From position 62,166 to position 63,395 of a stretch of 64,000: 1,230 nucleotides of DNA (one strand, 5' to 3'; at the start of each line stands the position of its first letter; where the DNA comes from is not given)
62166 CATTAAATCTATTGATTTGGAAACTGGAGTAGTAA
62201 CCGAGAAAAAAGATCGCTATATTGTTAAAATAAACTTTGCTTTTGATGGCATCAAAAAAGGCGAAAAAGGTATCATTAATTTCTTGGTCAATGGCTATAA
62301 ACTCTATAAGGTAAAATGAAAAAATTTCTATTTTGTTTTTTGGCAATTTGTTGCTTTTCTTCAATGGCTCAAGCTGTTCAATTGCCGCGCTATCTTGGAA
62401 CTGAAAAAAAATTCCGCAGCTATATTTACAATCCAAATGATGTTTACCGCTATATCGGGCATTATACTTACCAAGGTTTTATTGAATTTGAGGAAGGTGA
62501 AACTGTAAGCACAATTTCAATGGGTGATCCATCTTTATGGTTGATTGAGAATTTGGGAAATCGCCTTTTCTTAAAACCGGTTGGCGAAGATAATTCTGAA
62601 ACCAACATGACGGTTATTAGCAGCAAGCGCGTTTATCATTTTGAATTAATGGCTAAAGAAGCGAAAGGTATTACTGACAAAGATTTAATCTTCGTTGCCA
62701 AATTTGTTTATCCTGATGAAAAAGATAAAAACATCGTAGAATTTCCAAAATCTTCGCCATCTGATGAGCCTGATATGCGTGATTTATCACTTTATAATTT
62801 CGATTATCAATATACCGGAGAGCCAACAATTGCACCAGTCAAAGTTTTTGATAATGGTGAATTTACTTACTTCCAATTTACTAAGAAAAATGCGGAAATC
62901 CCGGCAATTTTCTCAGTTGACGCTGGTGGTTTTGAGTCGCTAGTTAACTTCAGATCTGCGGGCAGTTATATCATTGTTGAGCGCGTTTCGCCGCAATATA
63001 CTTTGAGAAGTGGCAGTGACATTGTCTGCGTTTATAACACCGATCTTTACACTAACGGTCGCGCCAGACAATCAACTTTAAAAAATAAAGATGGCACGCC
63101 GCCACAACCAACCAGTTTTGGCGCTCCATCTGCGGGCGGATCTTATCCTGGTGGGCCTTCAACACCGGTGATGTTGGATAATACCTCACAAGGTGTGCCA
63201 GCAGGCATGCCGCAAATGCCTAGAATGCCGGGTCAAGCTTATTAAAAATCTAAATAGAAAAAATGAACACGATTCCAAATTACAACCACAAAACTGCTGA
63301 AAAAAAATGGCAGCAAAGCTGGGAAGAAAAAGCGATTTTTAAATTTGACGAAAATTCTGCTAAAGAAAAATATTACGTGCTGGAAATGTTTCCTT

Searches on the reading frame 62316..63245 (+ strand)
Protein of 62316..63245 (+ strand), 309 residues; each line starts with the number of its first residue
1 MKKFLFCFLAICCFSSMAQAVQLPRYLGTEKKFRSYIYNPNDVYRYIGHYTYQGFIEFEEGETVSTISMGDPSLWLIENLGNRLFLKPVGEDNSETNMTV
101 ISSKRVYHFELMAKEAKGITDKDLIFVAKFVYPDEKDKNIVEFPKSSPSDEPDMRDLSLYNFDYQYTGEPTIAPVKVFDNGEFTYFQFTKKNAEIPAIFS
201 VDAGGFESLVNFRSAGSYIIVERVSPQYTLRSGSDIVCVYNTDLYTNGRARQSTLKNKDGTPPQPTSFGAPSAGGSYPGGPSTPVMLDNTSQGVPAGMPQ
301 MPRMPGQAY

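Call 56: find_encoding_contigs(protein=window:62316-63245:+, flank=10000, max_places=2)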
Protein window:62316-63245:+ (309 aa): 14 contigs read that carry it; 2 places shown.
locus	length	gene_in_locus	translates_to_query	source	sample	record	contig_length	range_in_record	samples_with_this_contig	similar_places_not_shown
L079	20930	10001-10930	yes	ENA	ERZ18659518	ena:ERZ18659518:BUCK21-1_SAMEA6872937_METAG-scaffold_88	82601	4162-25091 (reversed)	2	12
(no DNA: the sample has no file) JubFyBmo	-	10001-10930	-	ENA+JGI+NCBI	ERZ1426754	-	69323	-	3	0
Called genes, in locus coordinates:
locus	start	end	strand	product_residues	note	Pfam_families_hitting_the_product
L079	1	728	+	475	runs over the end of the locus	PF13522:GATase_6, PF13537:GATase_7, PF00156:Pribosyltran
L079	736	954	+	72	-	PF02609:Exonuc_VII_S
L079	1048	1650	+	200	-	PF01066:CDP-OH_P_transf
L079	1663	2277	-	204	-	PF09335:VTT_dom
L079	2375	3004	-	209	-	PF00625:Guanylate_kin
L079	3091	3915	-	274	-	PF00106:adh_short, PF13561:adh_short_C2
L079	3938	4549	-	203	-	PF00694:Aconitase_C, PF27512:LeuD (weak), PF27434:LeuD_C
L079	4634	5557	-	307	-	PF06574:FAD_syn, PF01467:CTP_transf_like (faint), PF01687:Flavokinase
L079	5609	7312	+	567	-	PF00496:SBP_bac_5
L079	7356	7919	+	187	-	PF08712:Nfu_N, PF01106:NifU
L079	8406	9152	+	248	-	PF00994:MoCF_biosynth, PF24102:FLAD1_M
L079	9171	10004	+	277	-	PF04335:VirB8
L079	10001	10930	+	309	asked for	PF03524:CagX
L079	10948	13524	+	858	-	PF00133:tRNA-synt_1, PF09334:tRNA-synt_1g, PF13603:tRNA-synt_1_2, PF00133:tRNA-synt_1, PF09334:tRNA-synt_1g (weak), PF08264:Anticodon_1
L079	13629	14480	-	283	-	PF00557:Peptidase_M24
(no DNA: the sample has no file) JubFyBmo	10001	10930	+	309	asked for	PF03524:CagX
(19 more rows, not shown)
